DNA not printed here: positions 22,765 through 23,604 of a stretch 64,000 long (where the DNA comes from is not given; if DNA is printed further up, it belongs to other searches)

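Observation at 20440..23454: Giant HTH_XRE ... about 700-aa acidic repeat-rich spacer ... DUF1080/LamG-like jellyroll protein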

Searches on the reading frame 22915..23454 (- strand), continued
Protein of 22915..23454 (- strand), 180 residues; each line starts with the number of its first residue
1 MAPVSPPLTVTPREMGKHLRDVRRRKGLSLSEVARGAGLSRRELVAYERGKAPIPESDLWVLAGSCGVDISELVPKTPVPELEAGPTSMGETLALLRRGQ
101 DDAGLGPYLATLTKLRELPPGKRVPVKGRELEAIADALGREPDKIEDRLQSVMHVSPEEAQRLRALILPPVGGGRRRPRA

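Call 67: search_protein_families(library=pfam, proteins=[P0323, P0325, P0333, P0335, P0319, P0326, window:22915-23454:-], max_evalue=1)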
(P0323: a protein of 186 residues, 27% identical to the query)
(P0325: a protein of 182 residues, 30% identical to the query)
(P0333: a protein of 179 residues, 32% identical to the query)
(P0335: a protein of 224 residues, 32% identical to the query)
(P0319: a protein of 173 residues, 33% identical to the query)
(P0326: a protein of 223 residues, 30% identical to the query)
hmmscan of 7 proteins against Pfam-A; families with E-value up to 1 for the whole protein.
P0323 (186 aa): 6 families
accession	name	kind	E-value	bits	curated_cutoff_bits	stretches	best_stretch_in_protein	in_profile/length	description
PF21179.3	BldD-like_C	-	5.7e-16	58.6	27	1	114-180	1-67/70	DNA-binding protein BldD-like, C-terminal domain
PF01381.28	HTH_3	-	1.8e-10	41.1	23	1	22-78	1-55/55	Helix-turn-helix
PF13560.12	HTH_31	-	3.1e-10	40.6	27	1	18-77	2-60/64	Helix-turn-helix domain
PF12844.13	HTH_19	-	3.9e-06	27.1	30.2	1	19-79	1-59/64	Helix-turn-helix domain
PF13413.12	HTH_25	-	0.04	14.2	24.6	1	21-39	1-19/62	Helix-turn-helix domain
PF13443.12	HTH_26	-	0.11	13.2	22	0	21-79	1-58/63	Cro/C1-type HTH DNA-binding domain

P0325 (182 aa): 6 families
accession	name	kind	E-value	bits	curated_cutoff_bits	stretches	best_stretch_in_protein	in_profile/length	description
PF21179.3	BldD-like_C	-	1.1e-14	54.4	27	1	110-175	1-66/70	DNA-binding protein BldD-like, C-terminal domain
PF01381.28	HTH_3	-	3e-11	43.6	23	1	22-78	1-55/55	Helix-turn-helix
PF13560.12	HTH_31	-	7.3e-10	39.5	27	1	18-77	2-60/64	Helix-turn-helix domain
PF12844.13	HTH_19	-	3.2e-06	27.4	30.2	1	19-79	1-59/64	Helix-turn-helix domain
PF13413.12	HTH_25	-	0.049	13.9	24.6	1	21-39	1-19/62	Helix-turn-helix domain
PF21535.2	HVO_2248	-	0.12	11.9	27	0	121-161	38-78/251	Uncharacterized motility-related protein HVO_2248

P0333 (179 aa): 6 families
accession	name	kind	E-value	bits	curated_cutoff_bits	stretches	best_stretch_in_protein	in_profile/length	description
PF21179.3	BldD-like_C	-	1.4e-19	70.1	27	1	95-160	3-68/70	DNA-binding protein BldD-like, C-terminal domain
PF01381.28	HTH_3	-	7e-10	39.2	23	1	17-73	1-55/55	Helix-turn-helix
PF13560.12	HTH_31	-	5.3e-09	36.7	27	1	13-72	2-60/64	Helix-turn-helix domain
PF12844.13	HTH_19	-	4.1e-07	30.2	30.2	1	14-74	1-59/64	Helix-turn-helix domain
PF13413.12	HTH_25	-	0.028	14.7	24.6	1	16-38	1-23/62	Helix-turn-helix domain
PF13443.12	HTH_26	-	0.12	13.1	22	0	16-79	1-63/63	Cro/C1-type HTH DNA-binding domain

P0335 (224 aa): 5 families
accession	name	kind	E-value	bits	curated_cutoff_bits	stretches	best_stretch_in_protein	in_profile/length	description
PF21179.3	BldD-like_C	-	1.4e-18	66.9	27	1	154-218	4-68/70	DNA-binding protein BldD-like, C-terminal domain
PF01381.28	HTH_3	-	6.4e-10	39.4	23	1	75-131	1-55/55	Helix-turn-helix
PF13560.12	HTH_31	-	3.8e-09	37.2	27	1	71-130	2-60/64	Helix-turn-helix domain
PF12844.13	HTH_19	-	2.1e-05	24.8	30.2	1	72-132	1-59/64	Helix-turn-helix domain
PF13443.12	HTH_26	-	0.0038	17.9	22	0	74-132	1-58/63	Cro/C1-type HTH DNA-binding domain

P0319 (173 aa): 12 families
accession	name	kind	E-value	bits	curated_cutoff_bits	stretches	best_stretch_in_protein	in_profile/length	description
PF13560.12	HTH_31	-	1.4e-14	54.6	27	1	13-71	1-60/64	Helix-turn-helix domain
PF01381.28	HTH_3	-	6.9e-14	52.1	23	1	18-71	1-54/55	Helix-turn-helix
PF13443.12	HTH_26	-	6.7e-07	29.9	22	1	17-69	1-54/63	Cro/C1-type HTH DNA-binding domain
PF12844.13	HTH_19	-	0.00058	20.2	30.2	1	16-72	2-58/64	Helix-turn-helix domain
PF06527.16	TniQ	-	0.0022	19.1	27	1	18-96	16-95/142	TniQ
PF13413.12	HTH_25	-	0.015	15.6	24.6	1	17-51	1-35/62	Helix-turn-helix domain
PF12840.13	HTH_20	-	0.17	12.3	27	0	130-154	22-46/51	Helix-turn-helix domain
PF02796.21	HTH_7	-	0.21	12.2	23.8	1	22-40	17-35/45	Helix-turn-helix domain of resolvase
PF13412.12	HTH_24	-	0.21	11.6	21.9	1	21-44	12-35/48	Winged helix-turn-helix DNA-binding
PF13693.12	HTH_35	-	0.28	11.6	25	0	23-47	12-36/75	Winged helix-turn-helix DNA-binding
PF18369.6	PKS_DE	-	0.6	11.1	26.7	0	53-73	8-28/44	Polyketide synthase dimerisation element domain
PF04545.22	Sigma70_r4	-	0.63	10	24.1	1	20-48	14-42/50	Sigma-70, region 4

P0326 (223 aa): 7 families
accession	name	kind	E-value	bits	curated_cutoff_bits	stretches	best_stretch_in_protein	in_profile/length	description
PF01381.28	HTH_3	-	2e-21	76.2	23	2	103-151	1-49/55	Helix-turn-helix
PF13560.12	HTH_31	-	5.6e-18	65.4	27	2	100-155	3-59/64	Helix-turn-helix domain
PF12844.13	HTH_19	-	1.2e-13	51.2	30.2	2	15-74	1-60/64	Helix-turn-helix domain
PF13443.12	HTH_26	-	2.5e-08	34.5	22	2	110-157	9-57/63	Cro/C1-type HTH DNA-binding domain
PF13413.12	HTH_25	-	0.00017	21.7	24.6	1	102-134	1-33/62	Helix-turn-helix domain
PF13744.12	HTH_37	-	0.011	15.9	27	0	103-155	23-76/80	Helix-turn-helix domain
PF14261.11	DUF4351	-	0.12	12.9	25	0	198-221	26-49/59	Domain of unknown function (DUF4351)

window:22915-23454:- (180 aa): 8 families
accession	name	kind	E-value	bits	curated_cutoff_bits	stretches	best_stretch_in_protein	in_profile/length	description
PF01381.28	HTH_3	-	2.2e-11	44.1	23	1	19-73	1-55/55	Helix-turn-helix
PF13560.12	HTH_31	-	5.1e-11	43.2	27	1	14-72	1-60/64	Helix-turn-helix domain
PF12844.13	HTH_19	-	1.1e-05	25.7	30.2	1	16-57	1-41/64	Helix-turn-helix domain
PF13443.12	HTH_26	-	0.00028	21.5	22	1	18-72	1-56/63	Cro/C1-type HTH DNA-binding domain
PF13693.12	HTH_35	-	0.0053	17.1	25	1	24-75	12-60/75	Winged helix-turn-helix DNA-binding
PF13413.12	HTH_25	-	0.023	14.9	24.6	1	19-50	2-33/62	Helix-turn-helix domain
PF04569.19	DUF591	-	0.083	13.5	27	1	23-51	11-38/55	Protein of unknown function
PF24410.1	wHTH-HSP90_Na-assoc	-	0.36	11.7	23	1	118-150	21-51/55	wHTH-Hsp90_Na associated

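Call 82: find_encoding_contigs(protein=P0327, flank=8000, max_places=3)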
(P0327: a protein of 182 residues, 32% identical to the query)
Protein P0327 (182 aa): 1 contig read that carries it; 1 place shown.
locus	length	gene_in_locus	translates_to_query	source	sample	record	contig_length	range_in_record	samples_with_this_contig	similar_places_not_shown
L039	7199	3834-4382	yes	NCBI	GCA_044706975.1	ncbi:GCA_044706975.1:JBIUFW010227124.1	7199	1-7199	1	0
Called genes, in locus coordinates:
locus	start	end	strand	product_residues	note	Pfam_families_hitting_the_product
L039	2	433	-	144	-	?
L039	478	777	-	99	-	-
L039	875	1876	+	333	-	PF01628:HrcA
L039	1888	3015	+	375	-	PF00226:DnaJ, PF01556:DnaJ_C, PF00684:DnaJ_CXXCXGXG, PF27439:DnaJ_C_2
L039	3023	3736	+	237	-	PF20260:PUA_4, PF04452:Methyltrans_RNA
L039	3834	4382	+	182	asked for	PF13560:HTH_31, PF01381:HTH_3, PF12844:HTH_19 (faint), PF21179:BldD-like_C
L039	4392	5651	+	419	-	PF01547:SBP_bac_1, PF13416:SBP_bac_8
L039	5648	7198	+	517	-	?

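Call 83: find_encoding_contigs(protein=P0333, flank=8000, max_places=3)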
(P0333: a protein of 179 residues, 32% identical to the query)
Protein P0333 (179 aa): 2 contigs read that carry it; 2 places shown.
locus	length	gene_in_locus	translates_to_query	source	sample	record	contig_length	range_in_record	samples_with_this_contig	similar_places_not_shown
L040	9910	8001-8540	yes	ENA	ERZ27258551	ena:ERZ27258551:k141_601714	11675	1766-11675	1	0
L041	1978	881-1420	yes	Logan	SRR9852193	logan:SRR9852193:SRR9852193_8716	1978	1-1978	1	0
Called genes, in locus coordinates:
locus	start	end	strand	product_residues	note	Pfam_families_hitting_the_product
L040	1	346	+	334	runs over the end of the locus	PF21694:DNA_pol3_delta_C (weak)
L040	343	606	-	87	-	PF01649:Ribosomal_S20p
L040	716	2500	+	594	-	PF00009:GTP_EFTU, PF01926:MMR_HSR1 (faint), PF03144:GTP_EFTU_D2 (weak), PF14492:EFG_III (faint), PF00679:EFG_C, PF06421:LepA_C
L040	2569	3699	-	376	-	PF02771:Acyl-CoA_dh_N, PF02770:Acyl-CoA_dh_M, PF00441:Acyl-CoA_dh_1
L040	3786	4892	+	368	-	PF04055:Radical_SAM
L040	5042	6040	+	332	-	PF01628:HrcA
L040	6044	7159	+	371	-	PF00226:DnaJ, PF01556:DnaJ_C, PF00684:DnaJ_CXXCXGXG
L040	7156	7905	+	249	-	PF20260:PUA_4, PF04452:Methyltrans_RNA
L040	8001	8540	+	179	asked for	PF13560:HTH_31, PF01381:HTH_3, PF12844:HTH_19 (weak), PF21179:BldD-like_C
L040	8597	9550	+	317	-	PF02562:PhoH, PF13245:AAA_19 (weak), PF13604:AAA_30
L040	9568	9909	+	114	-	?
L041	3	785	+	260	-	?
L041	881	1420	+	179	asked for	PF13560:HTH_31, PF01381:HTH_3, PF12844:HTH_19 (weak), PF21179:BldD-like_C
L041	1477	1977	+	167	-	?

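Call 90: search_solved_structures(query=A3, max_evalue=0.001, show_alignments=2)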
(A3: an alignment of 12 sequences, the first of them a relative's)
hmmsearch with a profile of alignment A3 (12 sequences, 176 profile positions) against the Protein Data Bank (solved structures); distinct sequences matched with E-value up to 0.001: 12.
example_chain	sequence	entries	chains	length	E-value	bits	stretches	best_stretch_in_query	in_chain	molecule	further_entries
2ewt_A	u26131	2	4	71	4.9e-24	88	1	12-80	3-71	putative DNA-binding protein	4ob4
5khd_R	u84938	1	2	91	3.9e-15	59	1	102-169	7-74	DNA-binding protein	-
4oay_A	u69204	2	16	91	6.8e-15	58.2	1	102-169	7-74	DNA-binding protein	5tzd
4oaz_R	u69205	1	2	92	1.2e-14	57.4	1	102-169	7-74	Putative DNA-binding protein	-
2mc4_A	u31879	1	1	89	1.6e-14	57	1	104-169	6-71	DNA binding protein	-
5tzf_J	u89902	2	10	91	6.8e-14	55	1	102-169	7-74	DNA-binding protein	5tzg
1y7y_A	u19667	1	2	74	9.7e-06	28.4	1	12-75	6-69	C.AhdI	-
2b5a_A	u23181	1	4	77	6.6e-05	25.7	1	15-83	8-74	C.BclI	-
6rnz_A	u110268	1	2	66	0.00011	25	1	18-79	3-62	HTH-type transcriptional regulator DdrOC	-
6rnx_A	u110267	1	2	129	0.00048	22.9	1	18-80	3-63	HTH-type transcriptional regulator DdrOC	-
6rmq_A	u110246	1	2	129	0.0005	22.8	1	18-79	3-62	HTH-type transcriptional regulator DdrOC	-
6jq1_A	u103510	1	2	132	0.00094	21.9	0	17-80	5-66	Transcriptional regulator, XRE family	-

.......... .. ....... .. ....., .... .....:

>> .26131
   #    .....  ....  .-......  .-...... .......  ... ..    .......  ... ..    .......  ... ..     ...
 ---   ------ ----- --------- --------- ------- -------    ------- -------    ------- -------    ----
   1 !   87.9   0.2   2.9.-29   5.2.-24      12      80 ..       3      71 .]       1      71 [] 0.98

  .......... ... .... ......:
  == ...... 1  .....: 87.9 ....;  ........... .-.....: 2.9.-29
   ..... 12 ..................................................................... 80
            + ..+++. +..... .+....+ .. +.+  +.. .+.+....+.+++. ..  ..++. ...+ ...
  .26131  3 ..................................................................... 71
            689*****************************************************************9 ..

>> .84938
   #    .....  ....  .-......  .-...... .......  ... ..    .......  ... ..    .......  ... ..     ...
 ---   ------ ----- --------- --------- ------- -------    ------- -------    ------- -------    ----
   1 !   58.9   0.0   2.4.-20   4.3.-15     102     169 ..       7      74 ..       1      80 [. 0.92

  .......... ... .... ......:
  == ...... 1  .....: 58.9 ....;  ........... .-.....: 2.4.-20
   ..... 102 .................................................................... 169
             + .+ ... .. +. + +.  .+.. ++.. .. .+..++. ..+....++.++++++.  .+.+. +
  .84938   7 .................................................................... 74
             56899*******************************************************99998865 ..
